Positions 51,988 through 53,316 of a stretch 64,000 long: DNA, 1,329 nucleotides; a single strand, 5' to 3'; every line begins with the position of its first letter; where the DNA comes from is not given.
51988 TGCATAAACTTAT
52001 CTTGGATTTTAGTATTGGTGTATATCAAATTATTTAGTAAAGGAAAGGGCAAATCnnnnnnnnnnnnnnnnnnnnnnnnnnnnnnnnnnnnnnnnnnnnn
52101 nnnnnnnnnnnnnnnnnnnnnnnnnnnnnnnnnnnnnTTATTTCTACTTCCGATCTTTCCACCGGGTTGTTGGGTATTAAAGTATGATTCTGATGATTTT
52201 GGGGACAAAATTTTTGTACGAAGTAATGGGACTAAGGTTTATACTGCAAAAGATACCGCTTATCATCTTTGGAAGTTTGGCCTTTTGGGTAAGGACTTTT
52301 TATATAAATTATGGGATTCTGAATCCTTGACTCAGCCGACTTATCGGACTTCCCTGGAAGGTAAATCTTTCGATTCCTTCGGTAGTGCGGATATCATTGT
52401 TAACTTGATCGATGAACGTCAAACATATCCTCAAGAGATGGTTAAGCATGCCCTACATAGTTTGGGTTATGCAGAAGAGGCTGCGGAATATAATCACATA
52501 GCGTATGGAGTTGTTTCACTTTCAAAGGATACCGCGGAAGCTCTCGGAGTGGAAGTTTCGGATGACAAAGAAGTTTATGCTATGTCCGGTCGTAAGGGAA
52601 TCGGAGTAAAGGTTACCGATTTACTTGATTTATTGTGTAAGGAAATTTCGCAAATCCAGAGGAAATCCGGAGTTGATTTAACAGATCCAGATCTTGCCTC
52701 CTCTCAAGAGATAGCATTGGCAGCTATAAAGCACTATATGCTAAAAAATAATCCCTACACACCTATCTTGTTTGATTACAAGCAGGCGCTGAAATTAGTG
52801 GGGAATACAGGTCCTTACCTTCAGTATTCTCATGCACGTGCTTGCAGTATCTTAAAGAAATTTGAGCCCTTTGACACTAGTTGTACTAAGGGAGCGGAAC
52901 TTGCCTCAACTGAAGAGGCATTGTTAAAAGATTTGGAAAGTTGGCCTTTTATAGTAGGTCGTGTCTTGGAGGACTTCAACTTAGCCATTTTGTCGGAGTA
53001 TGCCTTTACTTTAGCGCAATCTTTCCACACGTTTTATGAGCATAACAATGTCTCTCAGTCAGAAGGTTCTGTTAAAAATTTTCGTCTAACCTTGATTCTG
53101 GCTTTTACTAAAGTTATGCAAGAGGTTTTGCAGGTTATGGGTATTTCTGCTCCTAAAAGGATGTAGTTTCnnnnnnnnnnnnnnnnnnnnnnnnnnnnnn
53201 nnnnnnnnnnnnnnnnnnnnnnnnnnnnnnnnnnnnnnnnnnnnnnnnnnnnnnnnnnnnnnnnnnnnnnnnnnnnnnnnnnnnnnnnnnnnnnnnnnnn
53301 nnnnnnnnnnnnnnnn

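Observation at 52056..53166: argS reduced to a chimeric, frameshifted remnant (aminopeptidase N-terminus :: ArgRS C-terminal half)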

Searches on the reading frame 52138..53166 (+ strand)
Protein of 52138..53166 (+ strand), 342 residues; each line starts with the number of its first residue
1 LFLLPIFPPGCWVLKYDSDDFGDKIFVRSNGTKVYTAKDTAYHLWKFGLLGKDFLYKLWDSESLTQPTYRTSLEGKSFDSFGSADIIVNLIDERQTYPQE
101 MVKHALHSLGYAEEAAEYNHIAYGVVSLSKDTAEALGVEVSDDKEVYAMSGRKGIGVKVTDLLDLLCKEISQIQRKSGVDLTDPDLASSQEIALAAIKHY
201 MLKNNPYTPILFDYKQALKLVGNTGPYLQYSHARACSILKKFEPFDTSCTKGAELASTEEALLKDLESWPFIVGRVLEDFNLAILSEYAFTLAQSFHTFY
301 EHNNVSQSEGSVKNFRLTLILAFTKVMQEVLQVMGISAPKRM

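Call 4: search_protein_families(library=pfam, proteins=[window:52285-53166:+], max_evalue=1)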
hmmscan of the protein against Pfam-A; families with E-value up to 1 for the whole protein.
window:52285-53166:+ (293 aa): 2 families
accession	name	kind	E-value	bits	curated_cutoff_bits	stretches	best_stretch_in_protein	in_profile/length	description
PF05746.21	DALR_1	-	1.8e-26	93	22.3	1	179-293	1-117/117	DALR anticodon binding domain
PF00750.26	tRNA-synt_1d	-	0.00032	20.2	23.3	1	35-165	231-349/349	tRNA synthetases class I (R), catalytic domain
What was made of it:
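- On Arginyl-tRNA synthetase (class Ia; Pfam PF03485+PF00750+PF05746; NCBIfam NF002447/TIGR00456): PF05746, E 1.8e-26, profile positions 1-117 of 117 (call 4). PF00750 profile positions 231-349 are matched (call 4).
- Checked: Pfam DALR_1 scores E 1.8e-26, plus a partial tRNA-synt_1d hit covering profile positions 231-349/349 (call 4).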

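Call 6: find_homologous_proteins(query=window:52177-53163:+)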
Query seq(329 aa) (329 aa): 575 proteins with E <= 0.001 among 2912 candidates; the best 120 are listed.
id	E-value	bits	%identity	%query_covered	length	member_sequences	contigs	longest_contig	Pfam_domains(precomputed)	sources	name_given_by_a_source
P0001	2.5e-153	528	100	74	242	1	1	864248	PF05746.22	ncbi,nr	ncbi:hypothetical protein GF360_02545 [candidate division WWE3 bacterium]|nr:hypothetical protein [c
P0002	1.5e-71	260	45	99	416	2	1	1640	PF05746.22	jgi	-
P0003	3.1e-68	249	42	97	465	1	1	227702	PF05746.22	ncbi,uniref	ncbi:DALR anticodon-binding domain-containing protein [Paenibacillus filicis]|uniref:arginine--tRNA 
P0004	1.9e-65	240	42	98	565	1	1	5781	PF05746.22,PF00750.26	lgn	-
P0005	1.1e-64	237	43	97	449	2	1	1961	PF05746.22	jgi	jgi:arginyl-tRNA synthetase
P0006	1.8e-64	236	40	97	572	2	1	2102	PF05746.22,PF00750.26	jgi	-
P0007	8.6e-62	228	38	97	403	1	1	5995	PF05746.22,PF00750.26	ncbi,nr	ncbi:MAG: arginine--tRNA ligase, partial [Firmicutes bacterium]|nr:arginine--tRNA ligase [Bacillota 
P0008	1.5e-60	224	39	97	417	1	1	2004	PF05746.22,PF00750.26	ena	-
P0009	2.0e-60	223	38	97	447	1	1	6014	PF05746.22,PF00750.26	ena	-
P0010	7.5e-60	221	38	97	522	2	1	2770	PF05746.22,PF00750.26,PF00133.29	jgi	jgi:arginyl-tRNA synthetase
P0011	1.8e-57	213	47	77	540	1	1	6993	PF00750.26,PF03485.22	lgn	-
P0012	6.5e-57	212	36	97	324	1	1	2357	PF05746.22,PF00750.26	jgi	-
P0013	2.2e-56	210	39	97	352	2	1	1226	PF05746.22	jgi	jgi:arginyl-tRNA synthetase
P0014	1.3e-55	207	39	97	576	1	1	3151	PF05746.22,PF00750.26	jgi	jgi:arginyl-tRNA synthetase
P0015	2.2e-55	207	40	97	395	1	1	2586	PF05746.22,PF00750.26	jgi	jgi:arginyl-tRNA synthetase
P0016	3.6e-55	206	40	99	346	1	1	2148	PF05746.22,PF00750.26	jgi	jgi:arginyl-tRNA synthetase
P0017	3.7e-53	199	35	97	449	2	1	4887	PF05746.22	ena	-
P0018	5.9e-53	199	37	97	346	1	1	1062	PF05746.22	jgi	jgi:arginyl-tRNA synthetase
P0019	9.2e-53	198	35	97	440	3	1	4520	PF05746.22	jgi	-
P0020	1.0e-52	198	37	97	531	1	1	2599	PF05746.22,PF00750.26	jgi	jgi:arginyl-tRNA synthetase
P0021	1.2e-52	198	37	97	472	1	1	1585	PF05746.22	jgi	-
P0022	1.6e-52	197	38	97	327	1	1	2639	PF05746.22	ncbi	-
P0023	2.9e-52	196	36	97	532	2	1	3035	PF05746.22,PF00750.26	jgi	jgi:arginyl-tRNA synthetase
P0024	4.1e-52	196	38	99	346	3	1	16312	PF05746.22,PF00750.26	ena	-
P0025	4.2e-52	196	38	97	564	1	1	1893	PF05746.22,PF00750.26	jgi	jgi:arginyl-tRNA synthetase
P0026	4.5e-52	196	37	99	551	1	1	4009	PF05746.22,PF00750.26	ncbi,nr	ncbi:MAG TPA: arginine--tRNA ligase, partial [Ktedonobacter sp.]|nr:arginine--tRNA ligase [Ktedonoba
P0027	5.7e-52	195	38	97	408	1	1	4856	PF05746.22,PF00750.26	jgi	-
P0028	6.3e-52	195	39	97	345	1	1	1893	PF05746.22,PF00750.26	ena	-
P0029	7.3e-52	195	38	97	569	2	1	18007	PF05746.22,PF00750.26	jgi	jgi:arginyl-tRNA synthetase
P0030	9.2e-52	195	38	97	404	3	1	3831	PF05746.22,PF00750.26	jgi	jgi:arginyl-tRNA synthetase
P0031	9.4e-52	195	37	97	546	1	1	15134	PF05746.22,PF00750.26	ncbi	ncbi:MAG: arginine--tRNA ligase, partial [Thermoanaerobaculia bacterium]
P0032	1.1e-51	194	36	97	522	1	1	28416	PF05746.22,PF00750.26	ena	-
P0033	1.3e-51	194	39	93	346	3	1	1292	PF05746.22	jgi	jgi:arginyl-tRNA synthetase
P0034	1.4e-51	194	38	97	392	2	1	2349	PF05746.22,PF00750.26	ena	-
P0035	1.5e-51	194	38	97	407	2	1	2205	PF05746.22,PF00750.26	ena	-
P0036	1.7e-51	194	37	99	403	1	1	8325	PF05746.22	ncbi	ncbi:MAG: DALR anticodon-binding domain-containing protein, partial [Thermoanaerobaculia bacterium]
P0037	1.8e-51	194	36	97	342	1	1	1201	PF05746.22,PF00750.26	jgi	-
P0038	1.9e-51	194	38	97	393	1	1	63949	PF05746.22,PF00750.26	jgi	-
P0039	2.1e-51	193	36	97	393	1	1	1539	PF05746.22,PF00750.26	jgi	jgi:arginyl-tRNA synthetase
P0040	2.5e-51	193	37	97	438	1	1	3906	PF05746.22,PF00750.26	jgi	jgi:arginyl-tRNA synthetase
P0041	2.5e-51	193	37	97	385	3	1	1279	PF05746.22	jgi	jgi:arginyl-tRNA synthetase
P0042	2.6e-51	193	37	97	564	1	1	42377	PF05746.22,PF00750.26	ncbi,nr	ncbi:MAG TPA: arginine--tRNA ligase, partial [Thermoanaerobaculia bacterium]|nr:arginine--tRNA ligas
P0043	2.7e-51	193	36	97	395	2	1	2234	PF05746.22,PF00750.26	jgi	jgi:arginyl-tRNA synthetase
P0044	2.8e-51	193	38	97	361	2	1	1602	PF05746.22,PF00750.26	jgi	jgi:arginyl-tRNA synthetase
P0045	3.2e-51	193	37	97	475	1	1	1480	PF05746.22,PF00750.26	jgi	-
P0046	3.7e-51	193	38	91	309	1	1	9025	PF05746.22,PF00750.26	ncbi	-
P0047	3.9e-51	193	37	99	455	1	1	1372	PF05746.22,PF00750.26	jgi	jgi:arginyl-tRNA synthetase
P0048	6.7e-51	192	38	99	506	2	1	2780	PF05746.22,PF00750.26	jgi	jgi:arginyl-tRNA synthetase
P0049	7.2e-51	192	37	97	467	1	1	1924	PF05746.22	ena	-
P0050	7.6e-51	192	38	97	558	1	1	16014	PF05746.22,PF00750.26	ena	-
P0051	8.6e-51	191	38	97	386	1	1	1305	PF05746.22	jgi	jgi:arginyl-tRNA synthetase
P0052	9.7e-51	191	38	97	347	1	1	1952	PF05746.22,PF00750.26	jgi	jgi:arginyl-tRNA synthetase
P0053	1.2e-50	191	39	93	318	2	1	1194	PF05746.22,PF00750.26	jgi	-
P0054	1.2e-50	191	36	97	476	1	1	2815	PF05746.22,PF00750.26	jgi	jgi:arginyl-tRNA synthetase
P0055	1.2e-50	191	35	97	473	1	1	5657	PF05746.22,PF00750.26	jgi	-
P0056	1.3e-50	191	37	97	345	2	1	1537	PF05746.22,PF00750.26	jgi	-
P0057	1.3e-50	191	37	97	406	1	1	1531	PF05746.22,PF00750.26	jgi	-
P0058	1.4e-50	191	36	97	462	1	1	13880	PF05746.22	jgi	jgi:arginyl-tRNA synthetase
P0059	1.5e-50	191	37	97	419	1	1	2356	PF05746.22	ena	-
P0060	1.9e-50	190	36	99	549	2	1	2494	PF05746.22,PF00750.26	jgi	jgi:arginyl-tRNA synthetase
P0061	1.9e-50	190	37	97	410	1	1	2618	PF05746.22,PF00750.26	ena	-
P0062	2.0e-50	190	37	97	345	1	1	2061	PF05746.22,PF00750.26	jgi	jgi:arginyl-tRNA synthetase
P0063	2.0e-50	190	44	67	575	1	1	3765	PF00750.26,PF03485.22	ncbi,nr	ncbi:MAG: arginine--tRNA ligase, partial [Parcubacteria group bacterium]|nr:arginine--tRNA ligase [P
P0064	2.2e-50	190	37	97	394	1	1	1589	PF05746.22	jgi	-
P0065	2.6e-50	190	36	97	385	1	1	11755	PF05746.22,PF00750.26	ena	-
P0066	3.2e-50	190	36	97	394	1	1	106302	PF05746.22,PF00750.26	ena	-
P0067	3.8e-50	189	37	97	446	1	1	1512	PF05746.22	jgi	jgi:arginyl-tRNA synthetase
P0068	4.1e-50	189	35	97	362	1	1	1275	PF05746.22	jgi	-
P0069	4.1e-50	189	37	97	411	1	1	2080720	PF05746.22,PF00750.26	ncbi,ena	-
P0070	4.6e-50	189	36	97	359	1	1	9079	PF05746.22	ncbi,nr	ncbi:MAG TPA: DALR anticodon-binding domain-containing protein, partial [Thermoanaerobaculia bacteri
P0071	5.5e-50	189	38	97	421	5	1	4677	PF05746.22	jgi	jgi:arginyl-tRNA synthetase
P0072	7.9e-50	188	37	97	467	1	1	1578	PF05746.22,PF00750.26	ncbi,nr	ncbi:MAG TPA: DALR anticodon-binding domain-containing protein, partial [Myxococcaceae bacterium]|nr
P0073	8.4e-50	188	38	97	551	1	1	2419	PF05746.22,PF00750.26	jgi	jgi:arginyl-tRNA synthetase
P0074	8.7e-50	188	37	97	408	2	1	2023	PF05746.22,PF00750.26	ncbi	ncbi:MAG TPA: DALR anticodon-binding domain-containing protein, partial [Thermoanaerobaculia bacteri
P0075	8.7e-50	188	35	97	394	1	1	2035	PF05746.22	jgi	jgi:arginyl-tRNA synthetase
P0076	9.6e-50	188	35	99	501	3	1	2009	PF05746.22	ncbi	ncbi:MAG TPA: DALR anticodon-binding domain-containing protein, partial [Ktedonobacterales bacterium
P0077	9.7e-50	188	37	97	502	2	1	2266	PF05746.22,PF00750.26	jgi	-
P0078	1.3e-49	188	38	97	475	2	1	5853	PF05746.22,PF00750.26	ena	-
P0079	1.3e-49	188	36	97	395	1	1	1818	PF05746.22,PF00750.26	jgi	jgi:arginyl-tRNA synthetase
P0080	1.4e-49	188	37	97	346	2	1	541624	PF05746.22,PF00750.26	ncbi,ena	-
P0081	1.4e-49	188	38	97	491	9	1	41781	PF05746.22,PF00750.26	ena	-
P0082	1.5e-49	187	35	97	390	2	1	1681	PF05746.22,PF05120.18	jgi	-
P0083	1.5e-49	187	36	97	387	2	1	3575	PF05746.22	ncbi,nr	ncbi:MAG TPA: DALR anticodon-binding domain-containing protein, partial [Thermoanaerobaculia bacteri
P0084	2.2e-49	187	36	97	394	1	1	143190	PF05746.22,PF00750.26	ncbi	-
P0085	2.2e-49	187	36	99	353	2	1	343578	PF05746.22,PF00750.26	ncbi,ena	-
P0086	2.6e-49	187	37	97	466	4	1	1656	PF05746.22,PF00750.26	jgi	jgi:arginyl-tRNA synthetase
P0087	2.7e-49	187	36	94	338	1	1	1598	PF05746.22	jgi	jgi:arginyl-tRNA synthetase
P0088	3.4e-49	186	35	97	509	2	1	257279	PF05746.22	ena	-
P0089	4.1e-49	186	36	97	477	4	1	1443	PF05746.22,PF00750.26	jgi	jgi:arginyl-tRNA synthetase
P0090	4.7e-49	186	39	97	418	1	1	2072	PF05746.22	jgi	jgi:arginyl-tRNA synthetase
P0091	6.0e-49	185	37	97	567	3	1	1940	PF05746.22,PF00750.26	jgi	jgi:arginyl-tRNA synthetase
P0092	6.9e-49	185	36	99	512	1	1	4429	PF05746.22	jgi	jgi:arginyl-tRNA synthetase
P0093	7.3e-49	185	36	97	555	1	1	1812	PF05746.22,PF00750.26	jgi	jgi:arginyl-tRNA synthetase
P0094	7.9e-49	185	38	97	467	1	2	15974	PF05746.22,PF00750.26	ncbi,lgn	-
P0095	8.0e-49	185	37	99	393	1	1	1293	PF05746.22,PF00750.26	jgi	-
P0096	8.9e-49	185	32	97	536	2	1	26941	PF05746.22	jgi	jgi:arginyl-tRNA synthetase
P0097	9.1e-49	185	37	97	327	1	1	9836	PF05746.22,PF00750.26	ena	-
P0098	9.5e-49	185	35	97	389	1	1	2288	PF05746.22,PF00750.26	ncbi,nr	ncbi:MAG TPA: arginine--tRNA ligase, partial [Thermoanaerobaculia bacterium]|nr:arginine--tRNA ligas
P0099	9.8e-49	185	36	97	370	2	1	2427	PF05746.22,PF00750.26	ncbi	ncbi:arginine--tRNA ligase, partial [bacterium]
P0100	1.1e-48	185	52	57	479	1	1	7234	PF00750.26,PF03485.22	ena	-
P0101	1.1e-48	185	45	67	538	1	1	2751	PF00750.26,PF03485.22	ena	-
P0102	1.2e-48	184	36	99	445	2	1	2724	PF05746.22,PF00750.26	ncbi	ncbi:MAG: DALR anticodon-binding domain-containing protein, partial [Acidobacteriota bacterium]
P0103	1.2e-48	184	36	98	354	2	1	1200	PF05746.22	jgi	-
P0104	1.3e-48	184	37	97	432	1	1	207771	PF05746.22,PF00750.26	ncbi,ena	-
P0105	1.3e-48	184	36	97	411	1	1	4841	PF05746.22,PF00750.26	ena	-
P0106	1.5e-48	184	37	97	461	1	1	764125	PF05746.22,PF00750.26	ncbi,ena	-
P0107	1.6e-48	184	36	97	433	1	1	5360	PF05746.22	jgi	jgi:arginyl-tRNA synthetase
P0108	1.6e-48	184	36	99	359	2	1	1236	PF05746.22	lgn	-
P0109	1.7e-48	184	37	97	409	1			PF05746.22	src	-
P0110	1.7e-48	184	39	94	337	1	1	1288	PF05746.22,PF00750.26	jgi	-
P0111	1.8e-48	184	38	97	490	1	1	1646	PF05746.22,PF00750.26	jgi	jgi:arginyl-tRNA synthetase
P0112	1.9e-48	184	36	97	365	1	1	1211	PF05746.22,PF00750.26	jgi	jgi:arginyl-tRNA synthetase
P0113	2.1e-48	184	35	97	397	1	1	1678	PF05746.22,PF00750.26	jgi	jgi:arginyl-tRNA synthetase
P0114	2.7e-48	183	37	97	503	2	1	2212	PF05746.22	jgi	jgi:arginyl-tRNA synthetase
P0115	3.0e-48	183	35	97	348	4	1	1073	PF05746.22,PF00750.26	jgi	jgi:arginyl-tRNA synthetase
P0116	3.5e-48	183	37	97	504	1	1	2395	PF05746.22,PF00750.26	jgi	jgi:arginyl-tRNA synthetase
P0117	3.8e-48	183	36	97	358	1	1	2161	PF05746.22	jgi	jgi:arginyl-tRNA synthetase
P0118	3.9e-48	183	36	97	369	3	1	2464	PF05746.22,PF00750.26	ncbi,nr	ncbi:MAG TPA: DALR anticodon-binding domain-containing protein, partial [Thermoanaerobaculia bacteri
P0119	4.1e-48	183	37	97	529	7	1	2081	PF05746.22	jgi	jgi:arginyl-tRNA synthetase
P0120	4.3e-48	183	37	97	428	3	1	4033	PF05746.22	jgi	jgi:arginyl-tRNA synthetase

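Call 8: find_encoding_contigs(protein=P0001, flank=10000, max_places=6)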
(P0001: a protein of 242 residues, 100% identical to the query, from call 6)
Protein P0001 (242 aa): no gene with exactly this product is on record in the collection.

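Call 9: find_related_loci(query=window:52177-53163:+, collection=genome_contigs, flank=10000)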
Query seq(329 aa) (329 aa) in genome_contigs; peptide patterns used: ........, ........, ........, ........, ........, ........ (x = any residue, [..] = any of these).
43 stretches matched a pattern, but none encodes a relative of the query by tblastn (E <= 1e-3).
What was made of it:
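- Tried and rejected: A single-protein scan of genome_contigs found nothing (call 9).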

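Call 11: find_related_loci(query=A1, collection=genome_contigs, flank=10000)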
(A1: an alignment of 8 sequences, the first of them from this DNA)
Query A1 (335 aa) in genome_contigs; peptide patterns used: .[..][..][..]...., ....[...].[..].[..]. (x = any residue, [..] = any of these).
600 stretches matched a pattern (row limit reached: there are more); 592 encode a relative of the query (tblastn E <= 1e-3); the best 80 are kept; 80 distinct loci.
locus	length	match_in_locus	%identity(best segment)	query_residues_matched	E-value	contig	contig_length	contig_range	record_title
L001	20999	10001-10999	54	3-335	1e-117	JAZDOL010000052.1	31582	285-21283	MAG: bacterium isolate MEGAHIT-group-0.771 k141_10186164, whole genome shotgun sequence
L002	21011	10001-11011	45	3-335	7e-94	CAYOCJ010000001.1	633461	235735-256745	MAG TPA_asm: uncultured Gammaproteobacteria bacterium isolate SRP273308_co1_350 genome assembly, contig: NODE_4_length_6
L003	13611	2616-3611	43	3-335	3e-83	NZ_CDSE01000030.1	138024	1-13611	Paenibacillus dakarensis strain FF9, whole genome shotgun sequence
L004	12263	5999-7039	41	3-335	1e-81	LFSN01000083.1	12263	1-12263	MAG: Clostridia bacterium DTU030 scaffold5780, whole genome shotgun sequence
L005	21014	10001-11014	42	3-335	8e-81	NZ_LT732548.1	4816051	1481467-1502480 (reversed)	Paenibacillus bouchesdurhonensis strain Marseille-P3071T, whole genome shotgun sequence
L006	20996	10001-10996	44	3-335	2e-80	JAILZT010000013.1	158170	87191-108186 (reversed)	MAG: Paenibacillus sp. isolate HOT.CON.154 Contig13, whole genome shotgun sequence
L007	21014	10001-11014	42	3-335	2e-80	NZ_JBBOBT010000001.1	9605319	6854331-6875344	Paenibacillus sp. FSL H7-0331 PS01954_SAMN29228821_1, whole genome shotgun sequence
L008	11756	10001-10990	43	3-335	3e-80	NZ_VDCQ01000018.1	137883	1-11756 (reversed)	Paenibacillus hemerocallicola strain KCTC 33185 RDPYD18112709_A.Scaf18, whole genome shotgun sequence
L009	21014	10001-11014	42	3-335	7e-80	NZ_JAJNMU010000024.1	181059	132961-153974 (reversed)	Paenibacillus periandrae strain PM10 NODE_24_length_181059_cov_40.042568, whole genome shotgun sequence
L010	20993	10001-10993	43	3-335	4e-79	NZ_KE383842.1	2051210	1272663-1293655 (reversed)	Paenibacillus harenae DSM 16969 H581DRAFT_scaffold00001.1, whole genome shotgun sequence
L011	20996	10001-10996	41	3-335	2e-78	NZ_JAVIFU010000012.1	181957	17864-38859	Paenibacillus sp. LHD-38 LHD.38_ctg012, whole genome shotgun sequence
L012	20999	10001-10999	43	3-335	4e-78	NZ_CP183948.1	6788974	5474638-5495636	Paenibacillus nitricinens strain AC7 chromosome, complete genome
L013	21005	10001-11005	42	3-335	5e-78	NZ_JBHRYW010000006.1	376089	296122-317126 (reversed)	Paenibacillus sp. GCM10012306 strain CGMCC 1.17352 spades_K_25_97_6, whole genome shotgun sequence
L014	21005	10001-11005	42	3-335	1e-77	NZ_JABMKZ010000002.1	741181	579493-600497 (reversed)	Paenibacillus alba strain LMG 31323 NODE_1_length_741181_cov_20.296282, whole genome shotgun sequence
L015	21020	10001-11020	42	3-335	1e-77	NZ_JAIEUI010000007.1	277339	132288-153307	Paenibacillus piscarius strain P121 NODE_7_length_277339_cov_136.023389, whole genome shotgun sequence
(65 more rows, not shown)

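Call 16: search_protein_families(library=ncbifam, proteins=[window:52138-53166:+], max_evalue=10)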
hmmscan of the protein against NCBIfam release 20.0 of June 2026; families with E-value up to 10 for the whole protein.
window:52138-53166:+ (342 aa): 5 families
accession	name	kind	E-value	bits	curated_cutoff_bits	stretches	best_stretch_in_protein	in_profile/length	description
NF002447.0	PRK01611.3-4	equivalog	6.2e-68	229.7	460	1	25-342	300-613/613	arginine--tRNA ligase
TIGR00456.1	argS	equivalog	3.9e-49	167.5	261.65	2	84-342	327-569/569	arginine--tRNA ligase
NF002446.0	PRK01611.3-3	equivalog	6.4e-49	166.8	399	2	83-342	394-636/636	arginine--tRNA ligase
NF045898.1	ArgS_rel_codon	equivalog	0.0006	19.4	340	1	227-341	210-326/327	ArgS-related anticodon-binding protein NrtL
TIGR00211.2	glyS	equivalog_domain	0.0084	14.6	300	1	231-333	578-681/684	glycine--tRNA ligase subunit beta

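Call 24: find_encoding_contigs(protein=window:52285-53166:+, flank=10000, max_places=10)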
Protein window:52285-53166:+ (293 aa): no gene with exactly this product is on record in the collection.
